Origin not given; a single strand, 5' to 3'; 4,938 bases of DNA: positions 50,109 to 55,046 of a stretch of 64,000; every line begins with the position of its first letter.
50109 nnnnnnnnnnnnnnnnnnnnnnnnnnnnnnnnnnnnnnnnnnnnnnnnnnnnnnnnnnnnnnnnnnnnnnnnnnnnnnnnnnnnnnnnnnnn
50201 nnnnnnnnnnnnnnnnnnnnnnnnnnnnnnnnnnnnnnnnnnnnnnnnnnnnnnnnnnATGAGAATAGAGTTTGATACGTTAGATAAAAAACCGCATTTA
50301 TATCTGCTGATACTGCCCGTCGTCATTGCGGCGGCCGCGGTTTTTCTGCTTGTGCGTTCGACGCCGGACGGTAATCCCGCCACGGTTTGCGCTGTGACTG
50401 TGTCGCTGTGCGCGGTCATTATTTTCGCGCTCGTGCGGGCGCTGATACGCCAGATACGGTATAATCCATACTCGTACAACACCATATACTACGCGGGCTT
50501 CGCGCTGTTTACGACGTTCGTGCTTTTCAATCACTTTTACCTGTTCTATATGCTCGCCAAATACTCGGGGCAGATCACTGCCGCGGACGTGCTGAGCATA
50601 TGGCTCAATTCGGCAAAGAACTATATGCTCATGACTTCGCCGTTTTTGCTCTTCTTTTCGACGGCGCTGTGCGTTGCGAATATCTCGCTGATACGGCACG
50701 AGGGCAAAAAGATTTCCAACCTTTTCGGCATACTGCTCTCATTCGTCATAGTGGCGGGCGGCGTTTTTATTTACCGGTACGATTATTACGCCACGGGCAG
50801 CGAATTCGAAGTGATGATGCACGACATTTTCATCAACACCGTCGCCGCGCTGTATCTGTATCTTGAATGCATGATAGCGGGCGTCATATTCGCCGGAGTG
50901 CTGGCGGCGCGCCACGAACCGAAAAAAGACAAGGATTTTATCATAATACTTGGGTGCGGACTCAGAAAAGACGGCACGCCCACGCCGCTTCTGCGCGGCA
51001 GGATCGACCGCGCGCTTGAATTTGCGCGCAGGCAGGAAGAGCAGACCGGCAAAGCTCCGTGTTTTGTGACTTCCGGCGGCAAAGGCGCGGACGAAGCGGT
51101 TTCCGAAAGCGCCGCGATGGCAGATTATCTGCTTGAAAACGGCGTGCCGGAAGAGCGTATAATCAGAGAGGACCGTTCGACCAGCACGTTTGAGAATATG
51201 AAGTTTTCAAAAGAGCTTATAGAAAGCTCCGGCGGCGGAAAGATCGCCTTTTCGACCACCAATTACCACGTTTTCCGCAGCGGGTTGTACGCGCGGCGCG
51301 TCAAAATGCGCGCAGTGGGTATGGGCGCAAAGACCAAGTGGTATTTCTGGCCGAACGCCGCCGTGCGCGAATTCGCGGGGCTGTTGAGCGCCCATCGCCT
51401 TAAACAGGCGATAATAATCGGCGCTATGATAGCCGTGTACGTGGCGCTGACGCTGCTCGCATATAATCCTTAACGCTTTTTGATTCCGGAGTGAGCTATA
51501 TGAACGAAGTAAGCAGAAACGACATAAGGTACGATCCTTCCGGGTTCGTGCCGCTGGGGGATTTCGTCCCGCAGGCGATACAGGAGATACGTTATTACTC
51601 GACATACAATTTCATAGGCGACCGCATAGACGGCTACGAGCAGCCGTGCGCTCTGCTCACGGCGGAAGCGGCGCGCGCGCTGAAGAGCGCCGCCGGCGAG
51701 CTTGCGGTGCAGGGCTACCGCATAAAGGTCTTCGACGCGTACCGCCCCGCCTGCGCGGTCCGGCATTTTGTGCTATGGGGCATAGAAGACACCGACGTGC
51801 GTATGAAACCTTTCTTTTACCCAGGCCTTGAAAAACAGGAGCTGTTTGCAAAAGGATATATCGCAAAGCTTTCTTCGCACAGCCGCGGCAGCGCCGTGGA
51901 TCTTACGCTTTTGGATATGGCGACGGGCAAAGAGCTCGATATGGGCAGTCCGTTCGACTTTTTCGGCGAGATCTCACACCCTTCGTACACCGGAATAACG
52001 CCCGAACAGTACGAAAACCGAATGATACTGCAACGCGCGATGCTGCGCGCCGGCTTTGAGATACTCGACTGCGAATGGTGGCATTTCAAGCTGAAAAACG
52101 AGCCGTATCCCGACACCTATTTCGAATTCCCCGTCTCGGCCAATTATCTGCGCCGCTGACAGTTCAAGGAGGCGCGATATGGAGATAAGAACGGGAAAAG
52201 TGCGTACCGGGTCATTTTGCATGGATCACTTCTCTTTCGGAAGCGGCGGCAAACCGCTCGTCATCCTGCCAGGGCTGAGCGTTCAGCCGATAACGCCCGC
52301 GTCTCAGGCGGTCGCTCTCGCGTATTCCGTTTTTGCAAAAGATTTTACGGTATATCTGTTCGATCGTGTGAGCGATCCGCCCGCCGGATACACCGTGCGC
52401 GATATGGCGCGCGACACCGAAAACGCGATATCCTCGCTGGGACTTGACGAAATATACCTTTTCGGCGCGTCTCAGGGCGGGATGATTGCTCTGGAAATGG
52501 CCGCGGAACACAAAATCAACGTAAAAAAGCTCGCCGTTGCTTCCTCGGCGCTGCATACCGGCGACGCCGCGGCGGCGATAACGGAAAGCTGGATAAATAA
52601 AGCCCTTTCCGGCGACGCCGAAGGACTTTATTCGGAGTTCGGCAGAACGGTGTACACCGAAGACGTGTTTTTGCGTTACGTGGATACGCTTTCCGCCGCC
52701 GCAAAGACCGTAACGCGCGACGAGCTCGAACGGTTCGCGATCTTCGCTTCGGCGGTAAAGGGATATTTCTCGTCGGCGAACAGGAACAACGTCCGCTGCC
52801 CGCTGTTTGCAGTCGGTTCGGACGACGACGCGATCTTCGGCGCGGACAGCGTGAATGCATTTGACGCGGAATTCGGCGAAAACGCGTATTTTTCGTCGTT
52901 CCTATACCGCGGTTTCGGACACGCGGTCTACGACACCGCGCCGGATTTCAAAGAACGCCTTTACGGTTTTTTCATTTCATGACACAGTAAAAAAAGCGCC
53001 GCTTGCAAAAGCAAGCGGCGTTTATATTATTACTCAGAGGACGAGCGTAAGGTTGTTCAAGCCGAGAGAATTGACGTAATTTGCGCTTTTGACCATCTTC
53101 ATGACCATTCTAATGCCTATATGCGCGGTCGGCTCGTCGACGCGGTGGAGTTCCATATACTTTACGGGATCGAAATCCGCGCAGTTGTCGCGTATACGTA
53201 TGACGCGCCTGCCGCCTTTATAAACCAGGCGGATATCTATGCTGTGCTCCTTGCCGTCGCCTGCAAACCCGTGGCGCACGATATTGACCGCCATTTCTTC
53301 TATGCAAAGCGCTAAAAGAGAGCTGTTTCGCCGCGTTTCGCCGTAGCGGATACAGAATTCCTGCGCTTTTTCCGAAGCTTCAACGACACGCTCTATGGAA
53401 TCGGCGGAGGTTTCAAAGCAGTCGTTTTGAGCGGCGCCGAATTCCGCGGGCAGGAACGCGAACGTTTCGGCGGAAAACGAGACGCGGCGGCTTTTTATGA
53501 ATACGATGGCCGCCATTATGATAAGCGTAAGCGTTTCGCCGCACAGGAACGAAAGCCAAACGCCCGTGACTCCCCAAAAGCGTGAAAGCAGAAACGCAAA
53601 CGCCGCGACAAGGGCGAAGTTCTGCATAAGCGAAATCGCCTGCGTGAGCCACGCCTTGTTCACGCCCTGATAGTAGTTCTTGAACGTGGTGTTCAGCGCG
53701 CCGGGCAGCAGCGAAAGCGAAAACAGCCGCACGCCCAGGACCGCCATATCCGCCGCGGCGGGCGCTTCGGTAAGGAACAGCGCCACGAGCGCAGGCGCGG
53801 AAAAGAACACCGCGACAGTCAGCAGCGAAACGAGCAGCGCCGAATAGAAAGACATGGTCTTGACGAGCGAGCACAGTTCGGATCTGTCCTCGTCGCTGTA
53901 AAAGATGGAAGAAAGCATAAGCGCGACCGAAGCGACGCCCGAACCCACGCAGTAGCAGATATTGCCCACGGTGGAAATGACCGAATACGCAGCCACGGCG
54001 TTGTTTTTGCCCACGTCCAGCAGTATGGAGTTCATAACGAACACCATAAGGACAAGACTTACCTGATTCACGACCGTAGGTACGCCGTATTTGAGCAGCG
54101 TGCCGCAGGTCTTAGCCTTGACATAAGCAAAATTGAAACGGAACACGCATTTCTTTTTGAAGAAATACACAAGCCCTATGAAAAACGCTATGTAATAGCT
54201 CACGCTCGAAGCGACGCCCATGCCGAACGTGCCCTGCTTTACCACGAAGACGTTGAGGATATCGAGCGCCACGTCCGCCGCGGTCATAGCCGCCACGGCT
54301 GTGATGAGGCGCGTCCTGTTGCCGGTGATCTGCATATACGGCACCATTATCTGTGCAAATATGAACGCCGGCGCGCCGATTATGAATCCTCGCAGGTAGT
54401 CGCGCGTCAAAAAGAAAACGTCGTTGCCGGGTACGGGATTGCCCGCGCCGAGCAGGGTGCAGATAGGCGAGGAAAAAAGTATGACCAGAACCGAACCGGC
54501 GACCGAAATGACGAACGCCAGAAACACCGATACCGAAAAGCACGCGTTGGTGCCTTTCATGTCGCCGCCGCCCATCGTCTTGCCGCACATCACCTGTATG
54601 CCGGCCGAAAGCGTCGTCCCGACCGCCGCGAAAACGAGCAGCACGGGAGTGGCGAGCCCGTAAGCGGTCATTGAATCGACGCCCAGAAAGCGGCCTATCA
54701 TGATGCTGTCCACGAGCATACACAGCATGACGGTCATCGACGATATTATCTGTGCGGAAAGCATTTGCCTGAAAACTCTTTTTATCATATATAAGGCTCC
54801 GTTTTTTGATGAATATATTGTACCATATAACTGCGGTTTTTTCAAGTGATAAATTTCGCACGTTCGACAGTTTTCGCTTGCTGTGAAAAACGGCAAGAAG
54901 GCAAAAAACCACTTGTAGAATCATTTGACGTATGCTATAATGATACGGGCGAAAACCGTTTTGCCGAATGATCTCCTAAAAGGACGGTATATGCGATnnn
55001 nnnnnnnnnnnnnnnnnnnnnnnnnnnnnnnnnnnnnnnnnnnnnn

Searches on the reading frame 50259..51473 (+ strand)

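Call 7: search_protein_families(library=pfam, proteins=[window:50259-51473:+], max_evalue=0.01)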
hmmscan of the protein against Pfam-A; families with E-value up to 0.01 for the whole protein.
window:50259-51473:+ (404 aa): 1 family
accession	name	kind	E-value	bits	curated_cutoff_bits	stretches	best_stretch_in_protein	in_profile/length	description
PF02698.23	DUF218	-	1.2e-28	100.1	27.6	1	226-374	1-133/133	DUF218 domain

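Call 28: search_protein_families(library=ncbifam, proteins=[window:50259-51473:+], max_evalue=0.01)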
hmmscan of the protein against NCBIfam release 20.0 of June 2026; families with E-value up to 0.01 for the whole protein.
window:50259-51473:+ (404 aa): 0 families

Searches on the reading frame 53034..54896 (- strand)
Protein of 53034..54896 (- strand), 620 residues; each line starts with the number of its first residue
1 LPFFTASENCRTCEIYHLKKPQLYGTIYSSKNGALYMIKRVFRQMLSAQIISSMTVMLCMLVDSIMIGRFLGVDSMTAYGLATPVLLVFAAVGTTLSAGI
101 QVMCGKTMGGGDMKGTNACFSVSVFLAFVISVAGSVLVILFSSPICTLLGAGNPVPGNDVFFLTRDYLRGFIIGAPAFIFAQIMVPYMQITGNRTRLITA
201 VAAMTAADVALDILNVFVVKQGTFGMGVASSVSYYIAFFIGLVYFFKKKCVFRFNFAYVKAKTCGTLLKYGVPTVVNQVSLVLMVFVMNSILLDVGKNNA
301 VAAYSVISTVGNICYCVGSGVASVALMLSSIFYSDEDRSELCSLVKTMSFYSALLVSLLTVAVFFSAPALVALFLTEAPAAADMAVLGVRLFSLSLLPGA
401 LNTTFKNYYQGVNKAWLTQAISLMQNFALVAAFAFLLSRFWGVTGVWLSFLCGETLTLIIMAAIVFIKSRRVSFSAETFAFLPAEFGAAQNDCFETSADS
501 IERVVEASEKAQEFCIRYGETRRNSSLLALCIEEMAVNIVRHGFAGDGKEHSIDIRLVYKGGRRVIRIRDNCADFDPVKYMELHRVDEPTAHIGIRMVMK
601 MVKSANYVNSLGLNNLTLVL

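Call 7: search_protein_families(library=pfam, proteins=[window:53034-54896:-], max_evalue=0.01)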
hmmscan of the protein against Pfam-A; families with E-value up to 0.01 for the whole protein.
window:53034-54896:- (620 aa): 2 families
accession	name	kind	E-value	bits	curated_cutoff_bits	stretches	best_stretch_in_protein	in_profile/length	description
PF01554.23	MatE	-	8.5e-20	71.5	24.9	2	50-193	3-140/161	MatE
PF13581.12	HATPase_c_2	-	1.3e-08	35.3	27.4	1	501-618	5-125/127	Histidine kinase-like ATPase domain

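Call 28: search_protein_families(library=ncbifam, proteins=[window:53034-54896:-], max_evalue=0.01)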
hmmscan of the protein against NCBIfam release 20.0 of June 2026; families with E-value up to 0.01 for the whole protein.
window:53034-54896:- (620 aa): 5 families
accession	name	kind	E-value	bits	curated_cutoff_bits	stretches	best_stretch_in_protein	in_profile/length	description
TIGR00797.1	matE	subfamily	7.1e-35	120.6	147.4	1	50-447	3-396/396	MATE family efflux transporter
NF007130.1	PRK09575.1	equivalog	5.7e-30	104.9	445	1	39-468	5-430/435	MATE family efflux transporter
NF000217.1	MATE_multi_FepA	equivalog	4.6e-20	72.1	900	1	38-471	13-439/443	multidrug efflux MATE transporter FepA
NF041358.1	GntT_guanitoxin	equivalog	1.9e-10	40.4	525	1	37-462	11-431/438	guanitoxin biosynthesis MATE family efflux transporter GntT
NF000131.1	MATE_multi_MepA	equivalog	2e-10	40.5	850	1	41-473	14-442/451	multidrug efflux MATE transporter MepA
